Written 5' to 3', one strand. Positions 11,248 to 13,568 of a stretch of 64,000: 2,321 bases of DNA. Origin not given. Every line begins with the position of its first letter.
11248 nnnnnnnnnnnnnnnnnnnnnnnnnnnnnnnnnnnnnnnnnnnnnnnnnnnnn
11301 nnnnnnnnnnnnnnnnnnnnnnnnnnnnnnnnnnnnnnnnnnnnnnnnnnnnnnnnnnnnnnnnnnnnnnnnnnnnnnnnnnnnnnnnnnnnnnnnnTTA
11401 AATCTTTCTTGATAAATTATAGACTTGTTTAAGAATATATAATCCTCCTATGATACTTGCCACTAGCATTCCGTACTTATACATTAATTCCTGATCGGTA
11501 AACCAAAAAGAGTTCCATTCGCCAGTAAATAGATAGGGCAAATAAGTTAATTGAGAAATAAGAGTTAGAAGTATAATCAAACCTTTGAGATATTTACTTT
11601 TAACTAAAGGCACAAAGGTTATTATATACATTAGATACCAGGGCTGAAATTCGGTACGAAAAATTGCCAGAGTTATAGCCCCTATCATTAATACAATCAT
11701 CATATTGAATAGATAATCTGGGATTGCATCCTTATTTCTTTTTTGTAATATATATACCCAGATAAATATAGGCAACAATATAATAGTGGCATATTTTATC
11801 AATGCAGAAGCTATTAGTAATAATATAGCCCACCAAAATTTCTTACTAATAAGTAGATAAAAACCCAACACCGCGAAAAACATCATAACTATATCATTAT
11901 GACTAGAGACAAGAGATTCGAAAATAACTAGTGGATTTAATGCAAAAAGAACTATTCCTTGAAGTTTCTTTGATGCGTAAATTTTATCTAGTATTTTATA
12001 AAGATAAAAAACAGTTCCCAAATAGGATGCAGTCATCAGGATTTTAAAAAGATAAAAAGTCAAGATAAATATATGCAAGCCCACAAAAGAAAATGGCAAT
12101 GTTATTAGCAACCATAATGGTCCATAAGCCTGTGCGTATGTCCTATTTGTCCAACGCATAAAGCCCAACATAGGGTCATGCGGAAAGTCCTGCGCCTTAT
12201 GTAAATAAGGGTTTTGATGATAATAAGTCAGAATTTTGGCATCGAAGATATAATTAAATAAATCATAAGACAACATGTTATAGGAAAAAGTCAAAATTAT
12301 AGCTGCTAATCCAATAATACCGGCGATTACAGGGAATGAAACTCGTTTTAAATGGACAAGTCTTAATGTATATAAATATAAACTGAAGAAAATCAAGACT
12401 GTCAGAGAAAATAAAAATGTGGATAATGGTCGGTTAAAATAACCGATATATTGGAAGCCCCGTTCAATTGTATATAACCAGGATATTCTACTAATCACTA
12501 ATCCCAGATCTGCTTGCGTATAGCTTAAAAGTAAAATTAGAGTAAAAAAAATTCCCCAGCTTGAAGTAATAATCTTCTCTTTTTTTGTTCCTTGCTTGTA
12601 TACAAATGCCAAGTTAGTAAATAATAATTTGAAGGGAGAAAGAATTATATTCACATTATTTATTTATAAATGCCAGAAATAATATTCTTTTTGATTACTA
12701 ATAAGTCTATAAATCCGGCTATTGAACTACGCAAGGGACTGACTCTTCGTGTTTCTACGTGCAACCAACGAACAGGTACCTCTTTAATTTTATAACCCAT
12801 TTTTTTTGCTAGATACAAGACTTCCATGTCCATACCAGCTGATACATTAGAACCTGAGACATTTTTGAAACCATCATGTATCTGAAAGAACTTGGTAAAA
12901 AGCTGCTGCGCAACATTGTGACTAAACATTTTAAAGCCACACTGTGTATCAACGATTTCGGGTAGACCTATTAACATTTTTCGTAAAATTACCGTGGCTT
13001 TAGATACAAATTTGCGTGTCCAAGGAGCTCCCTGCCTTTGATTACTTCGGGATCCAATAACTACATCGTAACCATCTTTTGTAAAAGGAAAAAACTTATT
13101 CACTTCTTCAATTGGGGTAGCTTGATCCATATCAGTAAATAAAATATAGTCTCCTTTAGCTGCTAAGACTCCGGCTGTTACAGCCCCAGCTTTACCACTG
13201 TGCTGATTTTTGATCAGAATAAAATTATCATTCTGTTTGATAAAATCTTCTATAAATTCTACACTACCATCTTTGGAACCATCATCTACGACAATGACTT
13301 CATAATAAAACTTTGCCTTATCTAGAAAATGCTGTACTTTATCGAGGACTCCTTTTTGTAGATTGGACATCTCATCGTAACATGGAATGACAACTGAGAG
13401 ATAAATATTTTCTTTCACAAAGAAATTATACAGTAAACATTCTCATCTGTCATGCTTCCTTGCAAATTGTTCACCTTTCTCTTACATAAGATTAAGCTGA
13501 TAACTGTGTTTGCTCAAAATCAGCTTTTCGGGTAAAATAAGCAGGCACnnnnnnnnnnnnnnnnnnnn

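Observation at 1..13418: Dense envelope-glycosylation island: three GT2 plus Wzx-like flippase plus at least six GT-C-fold membrane glycosyltransferases in one strand block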

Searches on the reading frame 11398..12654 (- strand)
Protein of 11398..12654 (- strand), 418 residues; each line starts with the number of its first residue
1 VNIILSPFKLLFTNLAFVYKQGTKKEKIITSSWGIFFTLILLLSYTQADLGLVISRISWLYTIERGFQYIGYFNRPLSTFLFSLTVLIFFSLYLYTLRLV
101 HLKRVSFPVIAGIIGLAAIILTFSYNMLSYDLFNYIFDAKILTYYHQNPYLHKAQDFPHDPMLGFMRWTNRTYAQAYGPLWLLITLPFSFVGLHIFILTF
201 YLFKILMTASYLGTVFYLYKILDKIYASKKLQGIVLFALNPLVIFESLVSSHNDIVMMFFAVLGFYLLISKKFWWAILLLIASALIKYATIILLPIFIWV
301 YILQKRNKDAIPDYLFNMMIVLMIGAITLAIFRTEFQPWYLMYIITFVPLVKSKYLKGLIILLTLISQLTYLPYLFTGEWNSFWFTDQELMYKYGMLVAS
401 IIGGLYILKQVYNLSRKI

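Call 4: search_protein_families(library=pfam, proteins=[window:11398-12654:-], max_evalue=0.01)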
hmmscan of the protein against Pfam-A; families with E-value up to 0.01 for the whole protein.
window:11398-12654:- (418 aa): 1 family
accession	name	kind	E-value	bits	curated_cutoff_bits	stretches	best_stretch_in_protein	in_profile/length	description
PF09594.16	GT87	-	8.1e-05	22.9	25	1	177-311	3-129/237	Glycosyltransferase family 87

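Call 6: search_protein_families(library=ncbifam, proteins=[window:11398-12654:-], max_evalue=0.01)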
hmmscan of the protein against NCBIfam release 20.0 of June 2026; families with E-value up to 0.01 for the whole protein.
window:11398-12654:- (418 aa): 1 family
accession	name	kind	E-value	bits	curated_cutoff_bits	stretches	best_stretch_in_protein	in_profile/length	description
TIGR03459.1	crt_membr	equivalog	6.8e-13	48.3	439.4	1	47-332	16-303/470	alpha-(1->6)-mannopyranosyltransferase A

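Call 13: search_solved_structures(query=window:11398-12654:-, max_evalue=1)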
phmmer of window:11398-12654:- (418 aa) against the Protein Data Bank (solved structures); distinct sequences matched with E-value up to 1: 0.

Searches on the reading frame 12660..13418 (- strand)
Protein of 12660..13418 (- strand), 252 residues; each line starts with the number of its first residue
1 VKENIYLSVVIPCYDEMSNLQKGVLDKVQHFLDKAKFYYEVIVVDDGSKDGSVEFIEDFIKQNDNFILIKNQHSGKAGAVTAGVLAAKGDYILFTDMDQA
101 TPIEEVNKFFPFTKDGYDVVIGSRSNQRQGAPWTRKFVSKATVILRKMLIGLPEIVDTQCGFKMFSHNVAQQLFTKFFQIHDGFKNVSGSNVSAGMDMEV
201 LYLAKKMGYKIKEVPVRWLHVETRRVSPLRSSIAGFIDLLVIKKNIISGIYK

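Call 4: search_protein_families(library=pfam, proteins=[window:12660-13418:-], max_evalue=0.01)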
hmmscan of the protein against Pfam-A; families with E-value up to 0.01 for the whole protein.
window:12660-13418:- (252 aa): 3 families
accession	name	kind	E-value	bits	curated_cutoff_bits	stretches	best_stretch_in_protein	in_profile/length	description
PF00535.33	Glycos_transf_2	-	6.1e-26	91.8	23.3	1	8-173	1-167/168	Glycosyl transferase family 2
PF10111.15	Glyco_tranf_2_2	-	9.4e-08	32.3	27.3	1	8-103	1-96/276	Glycosyltransferase like family 2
PF13641.12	Glyco_tranf_2_3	-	0.0016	18.9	27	1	7-128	3-127/230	Glycosyltransferase like family 2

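Call 6: search_protein_families(library=ncbifam, proteins=[window:12660-13418:-], max_evalue=0.01)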
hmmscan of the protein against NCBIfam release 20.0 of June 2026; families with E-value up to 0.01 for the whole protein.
window:12660-13418:- (252 aa): 24 families
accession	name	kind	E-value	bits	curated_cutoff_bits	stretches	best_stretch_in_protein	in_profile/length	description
NF007986.1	PRK10714.1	equivalog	5e-20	71.7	529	1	7-163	8-162/316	undecaprenyl-phosphate 4-deoxy-4-formamido-L-arabinose transferase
NF047588.1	GlcsyltransPgfSStrep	equivalog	3.2e-18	66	500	1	7-173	3-167/308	glycosyltransferase PgfS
NF041875.1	EPS_EpsD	equivalog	2.8e-17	63.1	370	1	7-169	1-160/325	exopolysaccharide biosynthesis glycosyltransferase EpsD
TIGR03937.1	PgaC_IcaA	equivalog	2.8e-15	56.2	422.3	1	5-99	45-136/407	poly-beta-1,6-N-acetyl-D-glucosamine synthase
NF007482.0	PRK10073.1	equivalog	2.2e-14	53.2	423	1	3-100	4-97/334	glycosyltransferase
NF038302.1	EPS_HpsE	equivalog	3.2e-12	46.1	300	1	7-114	3-112/307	hormogonium polysaccharide biosynthesis glycosyltransferase HpsE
NF041391.1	DPhHxTase_Halo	equivalog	8e-12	44.6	375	1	14-173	4-153/213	dolichyl-phosphate hexose transferase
TIGR04283.1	glyco_like_mftF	equivalog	5.4e-11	42.5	182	1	7-104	1-88/221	TIGR04283 family arsenosugar biosynthesis glycosyltransferase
NF050050.1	ProtGlycPglI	equivalog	1.4e-10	41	500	1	6-124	3-119/306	GalNAc(5)-diNAcBac-PP-undecaprenol beta-1,3-glucosyltransferase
NF058614.1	PPMAGASynPpgS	equivalog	9.8e-10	38.2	370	1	9-174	4-166/226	polyprenyl-phospho-N-acetylgalactosaminyl synthase PpgS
NF047683.1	TeichurnBiosyTuaG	equivalog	2.3e-08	34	400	1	5-114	6-112/252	teichuronic acid biosynthesis protein TuaG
TIGR04182.1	glyco_TIGR04182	equivalog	2.9e-08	33.4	325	1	8-174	3-160/293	S-layer glycoprotein N-glycosyltransferase AglJ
NF010496.0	PRK13915.1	equivalog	4.4e-08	32.6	262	1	2-100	28-128/307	glucosyl-3-phosphoglycerate synthase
TIGR04009.1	wcaE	equivalog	5e-08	32.5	369.2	1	7-97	3-91/248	colanic acid biosynthesis glycosyltransferase WcaE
TIGR03965.1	mycofact_glyco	equivalog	5.7e-08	32.1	280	1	7-98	76-164/467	mycofactocin biosynthesis glycosyltransferase MftF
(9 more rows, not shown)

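Call 79: search_solved_structures(query=window:12660-13418:-, max_evalue=0.001)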
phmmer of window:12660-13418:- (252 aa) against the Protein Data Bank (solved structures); distinct sequences matched with E-value up to 0.001: 19.
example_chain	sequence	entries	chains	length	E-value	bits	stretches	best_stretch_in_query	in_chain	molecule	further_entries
5eke_A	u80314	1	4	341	2e-17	66.8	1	4-142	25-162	Uncharacterized glycosyltransferase sll0501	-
5ekp_C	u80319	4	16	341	2e-17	66.8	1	4-142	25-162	Uncharacterized glycosyltransferase sll0501 | Glycosyltransferase sll0501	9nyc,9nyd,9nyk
9nye_A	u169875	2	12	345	2e-17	66.8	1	4-142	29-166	Glycosyltransferase sll0501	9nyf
5mlz_A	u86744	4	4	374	9.2e-15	58.1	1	4-163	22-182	Dolichol monophosphate mannose synthase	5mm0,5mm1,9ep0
9hwj_A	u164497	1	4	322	2.1e-14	56.9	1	7-147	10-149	Undecaprenyl-phosphate 4-deoxy-4-formamido-L-arabinose transferase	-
9bhc_C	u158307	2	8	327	1.2e-12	51.1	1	7-148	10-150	Undecaprenyl-phosphate 4-deoxy-4-formamido-L-arabinose transferase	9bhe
8vxh_A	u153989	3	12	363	1.6e-12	50.8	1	7-148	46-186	Undecaprenyl-phosphate 4-deoxy-4-formamido-L-arabinose transferase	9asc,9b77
2z87_A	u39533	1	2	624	1e-08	38.3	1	7-110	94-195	Chondroitin synthase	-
2z86_A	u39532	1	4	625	1e-08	38.3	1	7-110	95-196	Chondroitin synthase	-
8bz4_A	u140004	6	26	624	1.8e-08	37.4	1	2-138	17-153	Glycosyltransferase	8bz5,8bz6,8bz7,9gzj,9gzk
8bz8_A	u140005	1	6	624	1.8e-08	37.4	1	2-138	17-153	Glycosyltransferase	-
5hea_A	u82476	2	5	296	1.6e-07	34.4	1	6-101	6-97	Putative glycosyltransferase (GalT1)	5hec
3bcv_A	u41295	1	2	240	9.8e-07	31.8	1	7-100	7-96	Putative glycosyltransferase protein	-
9jma_A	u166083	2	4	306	4.2e-06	29.7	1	7-124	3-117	GalNAc(5)-diNAcBac-PP-undecaprenol beta-1,3-glucosyltransferase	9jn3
6h1j_A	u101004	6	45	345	7.9e-05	25.5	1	7-180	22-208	Probable ss-1,3-N-acetylglucosaminyltransferase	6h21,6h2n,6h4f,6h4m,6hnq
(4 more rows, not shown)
